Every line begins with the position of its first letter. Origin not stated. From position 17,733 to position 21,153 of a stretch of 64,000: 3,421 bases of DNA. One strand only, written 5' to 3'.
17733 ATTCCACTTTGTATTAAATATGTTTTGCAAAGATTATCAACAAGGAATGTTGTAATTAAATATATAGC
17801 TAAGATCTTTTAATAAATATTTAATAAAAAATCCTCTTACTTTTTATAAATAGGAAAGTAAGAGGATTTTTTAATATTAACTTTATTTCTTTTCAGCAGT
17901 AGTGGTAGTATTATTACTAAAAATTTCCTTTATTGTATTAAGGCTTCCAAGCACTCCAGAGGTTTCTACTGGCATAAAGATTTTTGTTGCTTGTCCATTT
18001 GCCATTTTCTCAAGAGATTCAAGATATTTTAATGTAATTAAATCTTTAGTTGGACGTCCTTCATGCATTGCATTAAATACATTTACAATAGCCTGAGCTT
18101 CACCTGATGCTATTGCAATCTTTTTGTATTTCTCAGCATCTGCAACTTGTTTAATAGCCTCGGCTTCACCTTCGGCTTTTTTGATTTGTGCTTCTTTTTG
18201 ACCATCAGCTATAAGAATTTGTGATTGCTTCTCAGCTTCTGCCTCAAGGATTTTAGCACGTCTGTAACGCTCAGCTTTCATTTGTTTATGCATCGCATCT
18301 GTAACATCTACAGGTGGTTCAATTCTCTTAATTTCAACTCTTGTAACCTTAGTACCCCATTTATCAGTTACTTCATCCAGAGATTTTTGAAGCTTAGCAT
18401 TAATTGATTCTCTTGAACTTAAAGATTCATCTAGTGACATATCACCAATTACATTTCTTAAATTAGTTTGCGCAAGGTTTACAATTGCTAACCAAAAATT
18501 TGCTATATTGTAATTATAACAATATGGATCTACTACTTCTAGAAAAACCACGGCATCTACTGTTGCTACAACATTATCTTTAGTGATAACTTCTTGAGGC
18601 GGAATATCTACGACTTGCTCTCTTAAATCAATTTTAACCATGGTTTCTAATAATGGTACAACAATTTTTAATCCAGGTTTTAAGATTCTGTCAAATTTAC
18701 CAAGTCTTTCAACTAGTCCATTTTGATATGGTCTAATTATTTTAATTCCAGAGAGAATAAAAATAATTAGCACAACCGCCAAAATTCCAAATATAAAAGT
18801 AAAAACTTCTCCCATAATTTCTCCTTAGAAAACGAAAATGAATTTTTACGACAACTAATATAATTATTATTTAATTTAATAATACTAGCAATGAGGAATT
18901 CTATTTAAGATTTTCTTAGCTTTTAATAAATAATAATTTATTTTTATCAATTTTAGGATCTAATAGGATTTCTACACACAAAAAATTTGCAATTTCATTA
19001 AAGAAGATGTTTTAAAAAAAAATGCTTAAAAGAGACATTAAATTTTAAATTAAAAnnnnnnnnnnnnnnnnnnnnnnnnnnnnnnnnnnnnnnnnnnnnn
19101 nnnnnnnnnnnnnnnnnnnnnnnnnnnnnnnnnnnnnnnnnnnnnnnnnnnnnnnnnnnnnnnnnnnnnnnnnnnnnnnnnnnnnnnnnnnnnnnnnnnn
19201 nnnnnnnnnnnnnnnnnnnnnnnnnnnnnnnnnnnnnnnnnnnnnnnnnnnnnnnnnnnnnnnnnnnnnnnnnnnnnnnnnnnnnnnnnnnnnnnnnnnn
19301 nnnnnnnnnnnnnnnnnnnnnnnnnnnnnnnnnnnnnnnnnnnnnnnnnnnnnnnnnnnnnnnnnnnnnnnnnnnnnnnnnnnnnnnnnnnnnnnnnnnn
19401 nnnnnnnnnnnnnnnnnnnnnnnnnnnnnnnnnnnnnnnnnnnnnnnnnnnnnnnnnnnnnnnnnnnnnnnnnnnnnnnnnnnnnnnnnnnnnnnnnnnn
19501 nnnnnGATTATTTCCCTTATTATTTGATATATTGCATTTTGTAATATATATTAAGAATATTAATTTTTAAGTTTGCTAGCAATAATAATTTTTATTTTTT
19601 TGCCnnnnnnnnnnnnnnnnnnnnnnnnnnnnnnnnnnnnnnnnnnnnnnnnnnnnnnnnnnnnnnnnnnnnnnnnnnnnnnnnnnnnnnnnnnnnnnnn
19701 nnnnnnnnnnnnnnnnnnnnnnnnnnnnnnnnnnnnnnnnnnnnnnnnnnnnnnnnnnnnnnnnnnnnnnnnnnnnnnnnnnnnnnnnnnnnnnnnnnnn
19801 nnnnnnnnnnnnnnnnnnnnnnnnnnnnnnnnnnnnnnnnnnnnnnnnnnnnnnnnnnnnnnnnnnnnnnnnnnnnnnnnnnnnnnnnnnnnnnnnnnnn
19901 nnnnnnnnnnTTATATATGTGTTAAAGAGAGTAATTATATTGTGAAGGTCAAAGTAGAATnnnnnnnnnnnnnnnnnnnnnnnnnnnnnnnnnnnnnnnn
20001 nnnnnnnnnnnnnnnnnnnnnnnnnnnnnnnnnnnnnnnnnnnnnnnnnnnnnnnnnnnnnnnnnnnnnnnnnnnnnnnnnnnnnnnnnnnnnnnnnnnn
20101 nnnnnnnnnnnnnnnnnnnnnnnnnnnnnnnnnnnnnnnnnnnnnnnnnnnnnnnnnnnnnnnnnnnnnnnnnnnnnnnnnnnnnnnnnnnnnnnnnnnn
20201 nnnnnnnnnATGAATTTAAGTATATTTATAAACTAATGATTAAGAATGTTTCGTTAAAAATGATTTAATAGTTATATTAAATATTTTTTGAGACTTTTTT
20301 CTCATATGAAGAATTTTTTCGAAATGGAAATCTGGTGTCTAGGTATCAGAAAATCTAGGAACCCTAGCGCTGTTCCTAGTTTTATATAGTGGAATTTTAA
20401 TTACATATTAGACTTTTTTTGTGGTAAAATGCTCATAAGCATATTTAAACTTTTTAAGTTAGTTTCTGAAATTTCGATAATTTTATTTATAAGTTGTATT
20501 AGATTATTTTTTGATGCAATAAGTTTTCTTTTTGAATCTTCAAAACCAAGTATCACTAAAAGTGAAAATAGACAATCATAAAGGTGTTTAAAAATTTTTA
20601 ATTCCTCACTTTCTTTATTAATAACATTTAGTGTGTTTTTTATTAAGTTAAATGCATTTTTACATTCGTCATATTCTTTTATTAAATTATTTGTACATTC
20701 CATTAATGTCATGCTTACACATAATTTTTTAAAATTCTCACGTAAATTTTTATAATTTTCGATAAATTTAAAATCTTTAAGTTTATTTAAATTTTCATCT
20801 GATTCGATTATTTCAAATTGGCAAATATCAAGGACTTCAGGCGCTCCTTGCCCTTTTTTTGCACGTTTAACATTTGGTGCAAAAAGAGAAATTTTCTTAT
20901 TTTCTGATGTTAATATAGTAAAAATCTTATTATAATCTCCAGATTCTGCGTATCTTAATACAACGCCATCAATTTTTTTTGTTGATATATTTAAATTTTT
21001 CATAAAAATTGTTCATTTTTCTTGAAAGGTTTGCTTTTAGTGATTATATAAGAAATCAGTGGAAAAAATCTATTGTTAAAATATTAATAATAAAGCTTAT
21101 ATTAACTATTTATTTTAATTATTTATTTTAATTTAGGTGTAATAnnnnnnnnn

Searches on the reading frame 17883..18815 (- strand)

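Call 15: search_protein_families(library=ncbifam, proteins=[window:17883-18815:-], max_evalue=0.00001)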
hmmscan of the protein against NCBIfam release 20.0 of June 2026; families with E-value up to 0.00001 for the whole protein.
window:17883-18815:- (310 aa): 5 families
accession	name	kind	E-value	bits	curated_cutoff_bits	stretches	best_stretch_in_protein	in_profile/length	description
TIGR01933.1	hflK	equivalog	2.3e-30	105.9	159.4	1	24-272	1-239/261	FtsH protease activity modulator HflK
NF008181.0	PRK10930.1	equivalog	1.4e-18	66.9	660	1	12-280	85-342/419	FtsH protease activity modulator HflK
TIGR01932.1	hflC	equivalog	4.5e-12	45.4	134.4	1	11-143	7-154/318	protease modulator HflC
NF008259.0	PRK11029.1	equivalog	1.6e-10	40.5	427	0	153-227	201-286/334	protease modulator HflC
NF058507.1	FlotScfldFlot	equivalog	1e-08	34.7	700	1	38-237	47-251/477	flotillin lipid rafts scaffold protein FloT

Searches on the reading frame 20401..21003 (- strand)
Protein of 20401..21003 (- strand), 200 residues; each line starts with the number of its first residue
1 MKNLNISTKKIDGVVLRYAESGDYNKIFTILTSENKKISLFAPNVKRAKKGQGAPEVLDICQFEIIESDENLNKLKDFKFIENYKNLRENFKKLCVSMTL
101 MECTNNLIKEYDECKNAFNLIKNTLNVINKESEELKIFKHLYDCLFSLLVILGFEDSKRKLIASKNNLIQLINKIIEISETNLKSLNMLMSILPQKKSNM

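Call 15: search_protein_families(library=ncbifam, proteins=[window:20401-21003:-], max_evalue=0.00001)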
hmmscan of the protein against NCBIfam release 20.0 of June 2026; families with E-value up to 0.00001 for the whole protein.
window:20401-21003:- (200 aa): 1 family
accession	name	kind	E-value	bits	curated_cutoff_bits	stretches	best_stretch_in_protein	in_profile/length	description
TIGR00613.1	reco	equivalog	9.3e-16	58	48.7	1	10-182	2-166/239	DNA repair protein RecO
